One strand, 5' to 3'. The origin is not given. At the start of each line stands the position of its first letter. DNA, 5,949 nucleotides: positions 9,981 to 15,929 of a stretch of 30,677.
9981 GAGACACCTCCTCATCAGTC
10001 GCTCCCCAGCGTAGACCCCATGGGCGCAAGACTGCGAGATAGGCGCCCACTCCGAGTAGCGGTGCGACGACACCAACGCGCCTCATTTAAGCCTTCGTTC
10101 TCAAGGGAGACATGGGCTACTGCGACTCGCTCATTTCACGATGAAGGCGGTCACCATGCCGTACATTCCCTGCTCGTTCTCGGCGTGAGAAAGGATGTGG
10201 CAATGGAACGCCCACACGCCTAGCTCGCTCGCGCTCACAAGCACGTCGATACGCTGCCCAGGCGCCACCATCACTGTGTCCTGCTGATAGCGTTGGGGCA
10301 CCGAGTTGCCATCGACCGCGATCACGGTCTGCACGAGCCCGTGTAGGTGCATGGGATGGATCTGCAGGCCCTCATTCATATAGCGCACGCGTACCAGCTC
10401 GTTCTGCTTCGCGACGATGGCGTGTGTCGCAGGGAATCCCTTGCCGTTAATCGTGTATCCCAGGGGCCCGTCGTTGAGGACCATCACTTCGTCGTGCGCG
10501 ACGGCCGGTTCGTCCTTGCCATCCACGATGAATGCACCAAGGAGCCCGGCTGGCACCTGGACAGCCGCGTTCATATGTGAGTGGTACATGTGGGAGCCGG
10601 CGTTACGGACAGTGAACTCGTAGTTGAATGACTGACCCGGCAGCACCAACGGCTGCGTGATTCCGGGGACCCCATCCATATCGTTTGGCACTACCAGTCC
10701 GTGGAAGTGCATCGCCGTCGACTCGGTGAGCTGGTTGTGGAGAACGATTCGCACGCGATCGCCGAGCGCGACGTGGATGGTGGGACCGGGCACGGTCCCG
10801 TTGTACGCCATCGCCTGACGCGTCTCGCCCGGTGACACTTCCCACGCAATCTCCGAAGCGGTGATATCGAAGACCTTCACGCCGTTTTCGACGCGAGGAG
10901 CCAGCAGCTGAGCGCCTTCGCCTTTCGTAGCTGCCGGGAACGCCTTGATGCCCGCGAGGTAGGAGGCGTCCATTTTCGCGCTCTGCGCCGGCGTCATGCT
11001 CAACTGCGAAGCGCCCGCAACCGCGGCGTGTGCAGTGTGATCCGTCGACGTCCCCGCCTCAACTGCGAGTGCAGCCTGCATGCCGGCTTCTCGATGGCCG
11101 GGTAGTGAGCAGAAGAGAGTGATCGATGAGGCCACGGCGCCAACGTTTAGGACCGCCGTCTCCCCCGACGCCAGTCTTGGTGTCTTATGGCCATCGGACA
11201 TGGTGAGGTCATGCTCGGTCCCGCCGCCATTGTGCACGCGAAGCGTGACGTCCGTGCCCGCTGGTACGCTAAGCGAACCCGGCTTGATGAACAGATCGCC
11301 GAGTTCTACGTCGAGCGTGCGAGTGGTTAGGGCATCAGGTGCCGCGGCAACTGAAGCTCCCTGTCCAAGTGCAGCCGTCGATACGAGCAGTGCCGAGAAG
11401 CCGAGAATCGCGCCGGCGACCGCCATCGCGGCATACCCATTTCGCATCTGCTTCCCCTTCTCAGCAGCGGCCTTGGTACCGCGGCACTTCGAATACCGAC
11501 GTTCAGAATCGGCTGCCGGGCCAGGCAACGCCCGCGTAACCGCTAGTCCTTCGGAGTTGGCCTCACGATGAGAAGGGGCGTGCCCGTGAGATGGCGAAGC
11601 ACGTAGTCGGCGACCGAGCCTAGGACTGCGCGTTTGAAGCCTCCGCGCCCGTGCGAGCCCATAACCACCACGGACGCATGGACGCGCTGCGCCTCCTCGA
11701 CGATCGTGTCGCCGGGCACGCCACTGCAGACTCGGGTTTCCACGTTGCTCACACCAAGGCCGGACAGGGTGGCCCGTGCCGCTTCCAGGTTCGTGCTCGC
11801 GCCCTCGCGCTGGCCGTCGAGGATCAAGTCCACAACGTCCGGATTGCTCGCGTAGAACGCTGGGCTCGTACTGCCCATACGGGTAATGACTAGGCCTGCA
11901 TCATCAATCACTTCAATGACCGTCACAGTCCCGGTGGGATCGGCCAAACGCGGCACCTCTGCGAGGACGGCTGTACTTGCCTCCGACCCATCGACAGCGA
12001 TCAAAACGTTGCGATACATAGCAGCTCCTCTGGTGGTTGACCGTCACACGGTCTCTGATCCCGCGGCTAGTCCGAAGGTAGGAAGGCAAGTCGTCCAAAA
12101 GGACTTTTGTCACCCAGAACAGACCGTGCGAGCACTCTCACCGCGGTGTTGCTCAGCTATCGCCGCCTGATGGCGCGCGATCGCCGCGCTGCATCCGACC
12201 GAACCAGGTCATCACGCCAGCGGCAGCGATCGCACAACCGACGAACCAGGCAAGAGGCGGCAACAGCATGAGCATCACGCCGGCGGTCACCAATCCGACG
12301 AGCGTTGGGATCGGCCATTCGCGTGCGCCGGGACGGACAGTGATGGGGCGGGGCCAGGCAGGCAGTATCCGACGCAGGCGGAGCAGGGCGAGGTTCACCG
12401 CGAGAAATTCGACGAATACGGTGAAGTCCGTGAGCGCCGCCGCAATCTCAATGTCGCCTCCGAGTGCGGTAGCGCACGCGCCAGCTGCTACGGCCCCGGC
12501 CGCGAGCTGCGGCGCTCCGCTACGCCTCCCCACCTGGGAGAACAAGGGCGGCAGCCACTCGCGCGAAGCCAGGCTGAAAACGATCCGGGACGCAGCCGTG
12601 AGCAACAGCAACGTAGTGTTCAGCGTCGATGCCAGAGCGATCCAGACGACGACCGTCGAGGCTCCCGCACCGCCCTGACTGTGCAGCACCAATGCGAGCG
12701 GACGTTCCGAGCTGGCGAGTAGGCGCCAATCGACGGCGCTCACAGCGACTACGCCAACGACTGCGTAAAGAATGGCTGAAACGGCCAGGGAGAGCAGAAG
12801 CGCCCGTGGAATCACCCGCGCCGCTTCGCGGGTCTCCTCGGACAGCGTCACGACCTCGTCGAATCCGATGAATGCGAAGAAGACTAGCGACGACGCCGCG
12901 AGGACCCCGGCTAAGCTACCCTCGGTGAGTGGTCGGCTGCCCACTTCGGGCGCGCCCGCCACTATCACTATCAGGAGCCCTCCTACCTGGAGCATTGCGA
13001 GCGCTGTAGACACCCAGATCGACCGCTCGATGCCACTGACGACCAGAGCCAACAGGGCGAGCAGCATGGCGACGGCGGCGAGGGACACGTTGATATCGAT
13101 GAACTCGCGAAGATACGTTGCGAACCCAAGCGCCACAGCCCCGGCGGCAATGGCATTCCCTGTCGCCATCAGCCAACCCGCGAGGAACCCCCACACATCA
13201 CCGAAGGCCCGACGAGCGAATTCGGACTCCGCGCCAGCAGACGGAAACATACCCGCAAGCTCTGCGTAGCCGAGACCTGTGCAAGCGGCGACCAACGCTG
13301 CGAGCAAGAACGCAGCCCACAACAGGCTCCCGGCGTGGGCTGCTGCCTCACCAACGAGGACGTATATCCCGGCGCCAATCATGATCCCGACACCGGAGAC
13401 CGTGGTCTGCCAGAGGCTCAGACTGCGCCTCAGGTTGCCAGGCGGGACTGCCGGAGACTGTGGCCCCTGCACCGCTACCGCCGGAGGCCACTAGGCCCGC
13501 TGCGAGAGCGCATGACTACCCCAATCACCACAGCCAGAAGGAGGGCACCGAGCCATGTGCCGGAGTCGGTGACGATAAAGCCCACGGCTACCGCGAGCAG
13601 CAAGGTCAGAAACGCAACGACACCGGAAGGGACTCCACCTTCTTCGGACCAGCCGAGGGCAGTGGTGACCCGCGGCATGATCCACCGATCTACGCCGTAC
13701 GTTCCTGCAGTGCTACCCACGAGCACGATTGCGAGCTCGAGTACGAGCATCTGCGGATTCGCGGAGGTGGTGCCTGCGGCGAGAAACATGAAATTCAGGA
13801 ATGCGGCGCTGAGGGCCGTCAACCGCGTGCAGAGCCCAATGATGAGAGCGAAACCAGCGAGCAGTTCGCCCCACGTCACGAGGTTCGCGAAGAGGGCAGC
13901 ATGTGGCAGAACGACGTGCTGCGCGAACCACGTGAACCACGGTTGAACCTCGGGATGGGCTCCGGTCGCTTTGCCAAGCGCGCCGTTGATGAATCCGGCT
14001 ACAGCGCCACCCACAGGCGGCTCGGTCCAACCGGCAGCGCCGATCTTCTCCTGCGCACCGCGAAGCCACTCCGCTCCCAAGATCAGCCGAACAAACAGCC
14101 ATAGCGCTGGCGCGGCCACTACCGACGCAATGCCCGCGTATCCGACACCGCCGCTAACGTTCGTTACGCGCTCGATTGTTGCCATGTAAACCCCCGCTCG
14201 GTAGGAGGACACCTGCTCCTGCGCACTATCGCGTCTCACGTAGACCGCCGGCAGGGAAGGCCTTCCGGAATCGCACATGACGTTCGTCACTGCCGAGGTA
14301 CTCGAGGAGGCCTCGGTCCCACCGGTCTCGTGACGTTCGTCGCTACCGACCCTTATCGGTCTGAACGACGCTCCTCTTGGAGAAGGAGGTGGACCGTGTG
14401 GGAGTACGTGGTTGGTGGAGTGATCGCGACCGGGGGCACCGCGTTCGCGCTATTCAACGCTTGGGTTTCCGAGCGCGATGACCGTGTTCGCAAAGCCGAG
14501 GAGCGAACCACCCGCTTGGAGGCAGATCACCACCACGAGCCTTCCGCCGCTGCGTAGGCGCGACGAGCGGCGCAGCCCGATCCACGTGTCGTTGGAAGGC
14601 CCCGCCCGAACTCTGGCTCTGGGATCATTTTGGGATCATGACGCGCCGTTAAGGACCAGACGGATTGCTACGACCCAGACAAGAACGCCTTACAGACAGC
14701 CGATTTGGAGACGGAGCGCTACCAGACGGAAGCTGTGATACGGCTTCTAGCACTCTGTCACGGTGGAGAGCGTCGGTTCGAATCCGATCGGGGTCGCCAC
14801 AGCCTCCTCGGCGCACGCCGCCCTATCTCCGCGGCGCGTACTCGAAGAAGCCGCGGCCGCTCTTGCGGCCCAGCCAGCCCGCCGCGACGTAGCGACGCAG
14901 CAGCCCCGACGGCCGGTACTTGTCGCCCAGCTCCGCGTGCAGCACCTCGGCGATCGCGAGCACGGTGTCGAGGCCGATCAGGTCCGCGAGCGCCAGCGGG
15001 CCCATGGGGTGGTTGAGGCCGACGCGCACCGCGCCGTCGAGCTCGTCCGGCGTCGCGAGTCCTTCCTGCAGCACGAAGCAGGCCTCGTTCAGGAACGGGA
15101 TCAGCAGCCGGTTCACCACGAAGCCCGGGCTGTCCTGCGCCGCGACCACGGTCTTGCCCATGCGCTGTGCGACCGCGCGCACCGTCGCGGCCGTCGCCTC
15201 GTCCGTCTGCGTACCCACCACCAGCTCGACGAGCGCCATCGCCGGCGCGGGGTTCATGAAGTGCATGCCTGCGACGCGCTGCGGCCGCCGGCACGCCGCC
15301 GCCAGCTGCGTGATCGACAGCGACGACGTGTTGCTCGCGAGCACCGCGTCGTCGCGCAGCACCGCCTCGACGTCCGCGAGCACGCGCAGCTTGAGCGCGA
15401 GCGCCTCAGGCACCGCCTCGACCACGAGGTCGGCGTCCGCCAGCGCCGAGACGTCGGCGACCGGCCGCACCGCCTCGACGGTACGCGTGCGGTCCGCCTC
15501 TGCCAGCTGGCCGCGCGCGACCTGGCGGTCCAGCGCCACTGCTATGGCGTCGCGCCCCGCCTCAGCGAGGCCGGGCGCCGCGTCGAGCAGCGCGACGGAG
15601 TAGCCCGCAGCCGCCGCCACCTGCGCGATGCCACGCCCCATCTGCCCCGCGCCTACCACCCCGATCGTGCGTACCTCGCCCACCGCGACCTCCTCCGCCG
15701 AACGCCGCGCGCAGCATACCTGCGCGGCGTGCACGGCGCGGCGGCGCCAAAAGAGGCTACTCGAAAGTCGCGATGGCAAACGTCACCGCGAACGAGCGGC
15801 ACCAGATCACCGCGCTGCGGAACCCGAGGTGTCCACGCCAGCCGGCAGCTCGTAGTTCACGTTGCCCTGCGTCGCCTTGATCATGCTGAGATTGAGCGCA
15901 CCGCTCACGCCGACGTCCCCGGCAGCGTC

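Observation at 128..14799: A mobile, self-contained DosR-like hypoxia/dormancy regulon on a tRNA-Asp island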

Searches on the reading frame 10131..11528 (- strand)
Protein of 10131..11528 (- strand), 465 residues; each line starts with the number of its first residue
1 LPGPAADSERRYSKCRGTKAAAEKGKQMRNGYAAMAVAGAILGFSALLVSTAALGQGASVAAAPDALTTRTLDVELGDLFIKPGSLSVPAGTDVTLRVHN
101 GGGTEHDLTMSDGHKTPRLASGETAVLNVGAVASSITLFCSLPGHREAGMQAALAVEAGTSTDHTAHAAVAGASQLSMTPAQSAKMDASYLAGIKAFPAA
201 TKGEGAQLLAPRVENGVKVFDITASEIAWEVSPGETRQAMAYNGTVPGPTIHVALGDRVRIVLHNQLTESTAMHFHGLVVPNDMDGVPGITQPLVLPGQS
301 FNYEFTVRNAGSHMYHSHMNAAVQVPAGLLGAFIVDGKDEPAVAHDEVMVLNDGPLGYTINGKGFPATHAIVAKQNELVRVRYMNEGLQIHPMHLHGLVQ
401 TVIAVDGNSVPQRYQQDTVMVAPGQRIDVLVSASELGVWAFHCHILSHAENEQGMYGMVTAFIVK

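Call 11: search_protein_families(library=pfam, proteins=[window:10131-11528:-], max_evalue=0.01)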
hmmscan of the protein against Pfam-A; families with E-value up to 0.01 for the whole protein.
window:10131-11528:- (465 aa): 6 families
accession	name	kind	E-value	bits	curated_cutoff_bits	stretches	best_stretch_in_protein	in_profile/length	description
PF07732.21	Cu-oxidase_3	-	1.9e-40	138.1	21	2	226-338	4-117/119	Multicopper oxidase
PF07731.20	Cu-oxidase_2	-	1.6e-28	99.7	20.4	2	359-459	23-131/137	Multicopper oxidase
PF00394.28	Cu-oxidase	-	4.2e-11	43.6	21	1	355-464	36-153/157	Multicopper oxidase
PF13473.12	Cupredoxin_1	-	2.8e-09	37.4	27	1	59-131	16-82/104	Cupredoxin-like domain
PF00127.26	Copper-bind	-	1.8e-05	25.5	21.2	0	108-157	53-99/99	Copper binding proteins, plastocyanin/azurin family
PF06525.17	SoxE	-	0.00015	21.7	21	0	120-161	101-143/149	Sulfocyanin (SoxE) domain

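Call 38: search_protein_families(library=ncbifam, proteins=[window:10131-11528:-], max_evalue=0.00001)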
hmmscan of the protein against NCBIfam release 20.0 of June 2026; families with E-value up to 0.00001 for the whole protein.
window:10131-11528:- (465 aa): 9 families
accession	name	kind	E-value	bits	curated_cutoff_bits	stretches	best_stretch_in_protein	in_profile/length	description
TIGR01480.1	copper_res_A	subfamily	3.3e-50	171.1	478.95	2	195-351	25-178/593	copper resistance system multicopper oxidase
NF008205.1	PRK10965.1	equivalog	1.4e-27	96.7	525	2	209-343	40-171/529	multicopper oxidase CueO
TIGR03388.1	ascorbase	equivalog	4.7e-27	94.9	614.8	1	234-340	17-127/542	L-ascorbate oxidase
TIGR03390.1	ascorbOXfungal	equivalog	7e-20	71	445.35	1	234-350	24-142/538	L-ascorbate oxidase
TIGR03389.1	laccase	equivalog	3.5e-18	65.7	558.9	1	235-335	20-120/539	laccase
TIGR02376.1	Cu_nitrite_red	equivalog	1.1e-14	54.6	296.3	1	219-339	29-148/326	copper-containing nitrite reductase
NF008135.0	PRK10883.1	equivalog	2.1e-12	46.3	581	1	216-339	45-167/471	cell division protein FtsP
NF045554.1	AmiPhnlOxPhsA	equivalog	4.5e-11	42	950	0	239-270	45-76/581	O-aminophenol oxidase PhsA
NF051440.1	CuResCopIPSEAE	equivalog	9.4e-11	41.8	280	1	40-112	14-83/180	copper-resistant cuproprotein CopI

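Call 59: search_solved_structures(query=window:10131-11528:-, max_evalue=1e-10)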
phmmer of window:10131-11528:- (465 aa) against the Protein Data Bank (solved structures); distinct sequences matched with E-value up to 1e-10: 105 (the best 60 are shown).
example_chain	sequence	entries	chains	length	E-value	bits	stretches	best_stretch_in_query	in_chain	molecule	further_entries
6vox_A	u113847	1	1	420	1.2e-37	133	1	221-351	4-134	Copper oxidase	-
2zwn_A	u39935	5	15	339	1e-36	129.9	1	218-449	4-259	two-domain type laccase | Multicopper oxidase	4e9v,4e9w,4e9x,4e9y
6vow_A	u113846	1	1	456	2.9e-36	128.5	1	210-346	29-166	multicopper oxidase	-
4f7k_A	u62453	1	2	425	6.1e-36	127.4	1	234-432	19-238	Laccase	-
3g5w_A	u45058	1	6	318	1.1e-35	126.6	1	238-454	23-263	Multicopper oxidase type 1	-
6wcn_A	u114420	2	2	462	3e-32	115.3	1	216-439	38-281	Laccase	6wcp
6w2k_A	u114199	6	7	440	3e-32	115.2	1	233-439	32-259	Laccase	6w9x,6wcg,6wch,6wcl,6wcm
2xu9_A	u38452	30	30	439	3e-32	115.2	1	233-439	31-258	LACCASE | LACCASE-LIKE PROTEIN | THERMUS THERMOPHILUS MULTICOPPER OXIDASE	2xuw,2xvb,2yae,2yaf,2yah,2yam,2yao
9cpm_A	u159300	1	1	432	6.3e-32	114.2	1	233-437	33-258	Laccase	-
3gdc_A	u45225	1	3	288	2.5e-31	112.2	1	217-450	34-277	Multicopper oxidase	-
7rab_A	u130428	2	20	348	1.8e-27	99.5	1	213-340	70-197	multicopper oxidase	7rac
3zx1_A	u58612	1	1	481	1.3e-26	96.7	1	228-345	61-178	OXIDOREDUCTASE, PUTATIVE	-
3v9e_A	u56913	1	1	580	1.5e-24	89.9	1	233-339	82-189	Laccase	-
3sqr_A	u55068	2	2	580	2.3e-24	89.2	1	233-339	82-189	laccase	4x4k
1zpu_A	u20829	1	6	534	7.7e-24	87.5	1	235-347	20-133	Iron transport multicopper oxidase FET3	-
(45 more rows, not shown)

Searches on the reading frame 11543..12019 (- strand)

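Call 11: search_protein_families(library=pfam, proteins=[window:11543-12019:-], max_evalue=0.01)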
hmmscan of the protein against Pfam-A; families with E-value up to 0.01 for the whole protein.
window:11543-12019:- (158 aa): 1 family
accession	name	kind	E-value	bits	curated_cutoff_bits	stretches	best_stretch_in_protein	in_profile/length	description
PF00582.32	Usp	-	8.5e-26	91.6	24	1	1-153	1-141/141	Universal stress protein family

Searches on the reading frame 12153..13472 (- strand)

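Call 11: search_protein_families(library=pfam, proteins=[window:12153-13472:-], max_evalue=0.01)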
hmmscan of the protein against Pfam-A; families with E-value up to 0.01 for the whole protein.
window:12153-13472:- (439 aa): 3 families
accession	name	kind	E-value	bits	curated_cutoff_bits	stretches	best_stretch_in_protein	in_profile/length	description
PF13520.12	AA_permease_2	-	1.6e-34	120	27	1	18-404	1-404/427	Amino acid permease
PF00324.27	AA_permease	-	1.6e-27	96.7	24.6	1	25-370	4-385/470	Amino acid permease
PF03845.19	Spore_permease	-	1.2e-08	34.6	23.4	1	18-247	2-234/321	Spore germination protein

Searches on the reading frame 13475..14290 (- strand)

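Call 11: search_protein_families(library=pfam, proteins=[window:13475-14290:-], max_evalue=0.01)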
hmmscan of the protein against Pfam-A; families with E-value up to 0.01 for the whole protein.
window:13475-14290:- (271 aa): 2 families
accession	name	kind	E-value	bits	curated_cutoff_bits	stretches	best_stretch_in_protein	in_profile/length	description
PF04173.18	DoxD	-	7.4e-09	36.2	22.7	1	66-209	4-149/167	TQO small subunit DoxD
PF07681.17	DoxX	-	1.8e-06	28.9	23.6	1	100-167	13-77/85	DoxX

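Call 38: search_protein_families(library=ncbifam, proteins=[window:13475-14290:-], max_evalue=0.00001)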
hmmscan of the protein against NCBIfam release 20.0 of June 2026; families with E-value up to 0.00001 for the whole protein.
window:13475-14290:- (271 aa): 1 family
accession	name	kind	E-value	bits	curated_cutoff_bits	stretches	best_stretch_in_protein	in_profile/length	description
NF050144.1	matur_HvfX_fam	equivalog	4.6e-08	33.4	80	1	99-167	14-81/165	HvfX family Cu-binding RiPP maturation protein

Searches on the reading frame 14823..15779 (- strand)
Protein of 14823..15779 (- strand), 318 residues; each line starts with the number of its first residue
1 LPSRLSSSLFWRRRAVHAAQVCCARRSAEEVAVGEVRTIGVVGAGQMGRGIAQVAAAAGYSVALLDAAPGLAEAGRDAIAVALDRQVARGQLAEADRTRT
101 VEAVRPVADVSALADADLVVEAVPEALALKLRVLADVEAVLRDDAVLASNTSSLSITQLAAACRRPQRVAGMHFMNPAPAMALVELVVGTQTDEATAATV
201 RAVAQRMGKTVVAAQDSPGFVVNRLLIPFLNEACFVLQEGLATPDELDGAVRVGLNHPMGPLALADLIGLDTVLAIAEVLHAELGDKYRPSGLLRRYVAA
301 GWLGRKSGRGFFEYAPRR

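Call 11: search_protein_families(library=pfam, proteins=[window:14823-15779:-], max_evalue=0.01)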
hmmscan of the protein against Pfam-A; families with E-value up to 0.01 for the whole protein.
window:14823-15779:- (318 aa): 6 families
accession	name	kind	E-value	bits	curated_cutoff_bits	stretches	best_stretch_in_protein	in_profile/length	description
PF02737.24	3HCDH_N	-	9.9e-60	202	22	1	38-216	1-179/180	3-hydroxyacyl-CoA dehydrogenase, NAD binding domain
PF00725.27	3HCDH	-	1.7e-32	112.2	22.1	1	219-314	1-97/97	3-hydroxyacyl-CoA dehydrogenase, C-terminal domain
PF01210.29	NAD_Gly3P_dh_N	-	0.00027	21.4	23.1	1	39-149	2-101/158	NAD-dependent glycerol-3-phosphate dehydrogenase N-terminus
PF22660.2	RS_preATP-grasp-like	-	0.00044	21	27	1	37-70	2-35/98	Ribonucleotide synthetase preATP-grasp domain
PF02826.25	2-Hacid_dh_C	-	0.0013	18.6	25.1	1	35-70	35-70/178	D-isomer specific 2-hydroxyacid dehydrogenase, NAD binding domain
PF03446.21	NAD_binding_2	-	0.0028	18.1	21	1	38-76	1-39/161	NAD binding domain of 6-phosphogluconate dehydrogenase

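Call 69: find_homologous_proteins(query=window:14823-15671:-, max_evalue=1e-80)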
Query window:14823-15671:- (282 aa): 5694 proteins with E <= 1e-80 among 8000 candidates; the best 120 are listed.
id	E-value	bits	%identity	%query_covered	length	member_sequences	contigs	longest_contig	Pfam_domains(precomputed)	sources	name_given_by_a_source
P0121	2.5e-169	580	100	100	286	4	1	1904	PF00725.28,PF02737.25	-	-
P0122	5.2e-152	523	90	100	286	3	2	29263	PF22660.3,PF00725.28,PF02737.25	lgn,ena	-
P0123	6.4e-124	431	75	99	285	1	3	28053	PF00725.28,PF02737.25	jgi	jgi:3-hydroxybutyryl-CoA dehydrogenase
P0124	7.8e-105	368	62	99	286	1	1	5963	PF00725.28,PF02737.25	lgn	-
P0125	9.1e-105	368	61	100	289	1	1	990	PF00725.28,PF02737.25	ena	-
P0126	1.0e-104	368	62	99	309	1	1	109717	PF00725.28,PF02737.25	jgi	jgi:3-hydroxybutyryl-CoA dehydrogenase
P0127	1.7e-104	367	62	99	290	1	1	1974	PF03446.22,PF00725.28,PF02737.25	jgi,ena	-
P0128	2.6e-104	367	63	99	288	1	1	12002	PF00725.28,PF02737.25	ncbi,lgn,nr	ncbi:MAG TPA: 3-hydroxybutyryl-CoA dehydrogenase [Polyangiaceae bacterium LLY-WYZ-14_1]|nr:3-hydroxy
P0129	3.5e-104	366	63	99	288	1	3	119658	PF00725.28,PF02737.25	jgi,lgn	-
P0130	1.1e-103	365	63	99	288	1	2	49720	PF00725.28,PF02737.25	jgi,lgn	jgi:3-hydroxybutyryl-CoA dehydrogenase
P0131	7.3e-103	362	61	99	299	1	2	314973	PF00725.28,PF02737.25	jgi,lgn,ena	-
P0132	9.1e-103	362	61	100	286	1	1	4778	PF00725.28,PF02737.25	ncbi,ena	ncbi:MAG TPA: 3-hydroxybutyryl-CoA dehydrogenase [Sandaracinaceae bacterium]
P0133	9.4e-103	361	62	99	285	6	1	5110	PF00725.28,PF02737.25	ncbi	-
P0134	9.8e-103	361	60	99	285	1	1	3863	PF13561.13,PF00725.28,PF02737.25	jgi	jgi:3-hydroxybutyryl-CoA dehydrogenase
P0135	1.6e-102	361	60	99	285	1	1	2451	PF00725.28,PF02737.25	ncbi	-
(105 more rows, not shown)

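Call 70: find_encoding_contigs(protein=P0122, flank=10000, max_places=4)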
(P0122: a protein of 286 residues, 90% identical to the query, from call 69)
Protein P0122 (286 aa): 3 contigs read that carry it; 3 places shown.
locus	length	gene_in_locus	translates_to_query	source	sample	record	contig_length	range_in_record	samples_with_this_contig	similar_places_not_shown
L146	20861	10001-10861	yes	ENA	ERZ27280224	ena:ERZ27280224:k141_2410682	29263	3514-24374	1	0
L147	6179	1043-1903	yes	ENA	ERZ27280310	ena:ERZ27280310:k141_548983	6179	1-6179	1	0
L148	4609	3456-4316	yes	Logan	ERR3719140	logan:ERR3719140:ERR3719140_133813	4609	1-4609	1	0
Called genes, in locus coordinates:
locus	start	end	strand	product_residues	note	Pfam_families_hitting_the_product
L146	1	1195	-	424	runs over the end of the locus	PF07690:MFS_1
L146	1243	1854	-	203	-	PF13432:TPR_16 (faint), PF00515:TPR_1 (weak), PF07719:TPR_2 (weak)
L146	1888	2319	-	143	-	PF00578:AhpC-TSA (weak)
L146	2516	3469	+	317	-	PF00561:Abhydrolase_1, PF12146:Hydrolase_4, PF12697:Abhydrolase_6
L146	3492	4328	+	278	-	PF08450:SGL, PF24684:Vgb_lyase (faint)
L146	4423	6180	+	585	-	PF00496:SBP_bac_5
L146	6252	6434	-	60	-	-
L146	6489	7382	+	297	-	PF00072:Response_reg, PF01627:Hpt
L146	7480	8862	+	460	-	-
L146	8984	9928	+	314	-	PF10517:DM13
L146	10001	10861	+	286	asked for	PF02737:3HCDH_N, PF22660:RS_preATP-grasp-like (faint), PF00725:3HCDH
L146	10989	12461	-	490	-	PF12161:HsdM_N, PF02384:N6_Mtase, PF01170:UPF0020, PF20473:MmeI_Mtase (faint)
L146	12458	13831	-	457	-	PF01420:Methylase_S (weak)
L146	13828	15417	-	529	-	PF00271:Helicase_C, PF08463:EcoEI_R_C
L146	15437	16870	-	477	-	PF01073:3Beta_HSD (weak), PF01370:Epimerase, PF05368:NmrA, PF13460:NAD_binding_10, PF11066:DUF2867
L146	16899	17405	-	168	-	PF03073:TspO_MBR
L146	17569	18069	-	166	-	-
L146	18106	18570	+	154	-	-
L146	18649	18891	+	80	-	PF09954:DUF2188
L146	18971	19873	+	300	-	PF26305:CD_NTase_C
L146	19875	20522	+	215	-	PF18153:Cap15_CD_rec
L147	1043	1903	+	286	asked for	PF02737:3HCDH_N, PF22660:RS_preATP-grasp-like (faint), PF00725:3HCDH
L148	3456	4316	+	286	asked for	PF02737:3HCDH_N, PF22660:RS_preATP-grasp-like (faint), PF00725:3HCDH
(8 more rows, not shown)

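Call 71: find_encoding_contigs(protein=P0121, flank=10000, max_places=6)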
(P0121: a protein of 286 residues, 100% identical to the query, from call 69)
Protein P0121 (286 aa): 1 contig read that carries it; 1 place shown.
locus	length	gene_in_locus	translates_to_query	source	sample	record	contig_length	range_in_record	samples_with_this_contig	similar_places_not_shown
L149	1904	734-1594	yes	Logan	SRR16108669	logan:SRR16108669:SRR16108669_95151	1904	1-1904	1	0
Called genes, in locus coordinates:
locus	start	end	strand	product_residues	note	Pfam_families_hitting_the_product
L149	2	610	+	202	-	?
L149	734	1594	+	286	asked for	PF02737:3HCDH_N, PF00725:3HCDH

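Call 74: find_encoding_contigs(protein=P0123, flank=10000, max_places=3)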
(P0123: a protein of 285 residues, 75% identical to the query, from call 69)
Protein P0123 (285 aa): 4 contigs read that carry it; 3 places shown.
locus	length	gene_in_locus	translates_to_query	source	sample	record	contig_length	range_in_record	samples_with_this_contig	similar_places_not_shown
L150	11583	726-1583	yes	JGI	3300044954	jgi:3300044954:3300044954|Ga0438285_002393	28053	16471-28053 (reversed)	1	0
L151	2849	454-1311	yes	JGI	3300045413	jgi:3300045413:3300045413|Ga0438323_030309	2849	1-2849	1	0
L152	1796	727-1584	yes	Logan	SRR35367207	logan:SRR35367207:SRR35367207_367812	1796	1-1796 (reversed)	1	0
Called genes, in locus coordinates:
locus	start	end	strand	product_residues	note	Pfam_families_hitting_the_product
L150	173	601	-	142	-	PF10604:Polyketide_cyc2, PF08327:AHSA1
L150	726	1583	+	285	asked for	PF02737:3HCDH_N, PF00725:3HCDH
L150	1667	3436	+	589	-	PF00496:SBP_bac_5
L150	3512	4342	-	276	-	PF00753:Lactamase_B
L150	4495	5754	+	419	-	PF10092:DUF2330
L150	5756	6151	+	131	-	PF13473:Cupredoxin_1 (weak), PF00127:Copper-bind (weak)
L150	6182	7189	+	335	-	PF21686:LigD_Prim-Pol, PF01896:DNA_primase_S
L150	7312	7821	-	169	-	-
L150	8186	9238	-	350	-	PF01068:DNA_ligase_A_M, PF04679:DNA_ligase_A_C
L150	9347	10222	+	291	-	PF02739:5_3_exonuc_N, PF01367:5_3_exonuc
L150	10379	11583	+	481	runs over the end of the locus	PF13380:CoA_binding_2, PF13607:Succ_CoA_lig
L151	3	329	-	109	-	?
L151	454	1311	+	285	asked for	PF02737:3HCDH_N, PF00725:3HCDH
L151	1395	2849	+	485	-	?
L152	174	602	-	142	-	PF10604:Polyketide_cyc2, PF08327:AHSA1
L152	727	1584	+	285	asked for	PF02737:3HCDH_N, PF00725:3HCDH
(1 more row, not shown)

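Call 76: find_encoding_contigs(protein=L146:19875-20522:+, flank=10000, max_places=2)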
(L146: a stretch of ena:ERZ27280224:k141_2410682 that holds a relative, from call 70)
Protein L146:19875-20522:+ (215 aa): 4 contigs read that carry it; 2 places shown.
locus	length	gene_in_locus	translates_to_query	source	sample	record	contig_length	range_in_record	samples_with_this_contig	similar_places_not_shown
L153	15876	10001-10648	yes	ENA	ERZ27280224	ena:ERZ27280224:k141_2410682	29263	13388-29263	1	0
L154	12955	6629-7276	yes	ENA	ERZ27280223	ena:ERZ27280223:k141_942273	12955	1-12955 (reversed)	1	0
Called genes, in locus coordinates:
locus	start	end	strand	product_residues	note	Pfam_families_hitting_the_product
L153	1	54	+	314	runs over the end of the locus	PF10517:DM13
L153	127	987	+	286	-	PF02737:3HCDH_N, PF22660:RS_preATP-grasp-like (faint), PF00725:3HCDH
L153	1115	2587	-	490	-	PF12161:HsdM_N, PF02384:N6_Mtase, PF01170:UPF0020, PF20473:MmeI_Mtase (faint)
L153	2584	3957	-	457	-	PF01420:Methylase_S (weak)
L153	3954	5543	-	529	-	PF00271:Helicase_C, PF08463:EcoEI_R_C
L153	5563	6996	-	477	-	PF01073:3Beta_HSD (weak), PF01370:Epimerase, PF05368:NmrA, PF13460:NAD_binding_10, PF11066:DUF2867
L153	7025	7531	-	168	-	PF03073:TspO_MBR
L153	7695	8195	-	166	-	-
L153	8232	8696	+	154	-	-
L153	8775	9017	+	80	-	PF09954:DUF2188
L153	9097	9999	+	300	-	PF26305:CD_NTase_C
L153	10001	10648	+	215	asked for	PF18153:Cap15_CD_rec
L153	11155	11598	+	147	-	-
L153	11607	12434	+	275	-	-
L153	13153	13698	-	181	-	-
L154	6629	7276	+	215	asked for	PF18153:Cap15_CD_rec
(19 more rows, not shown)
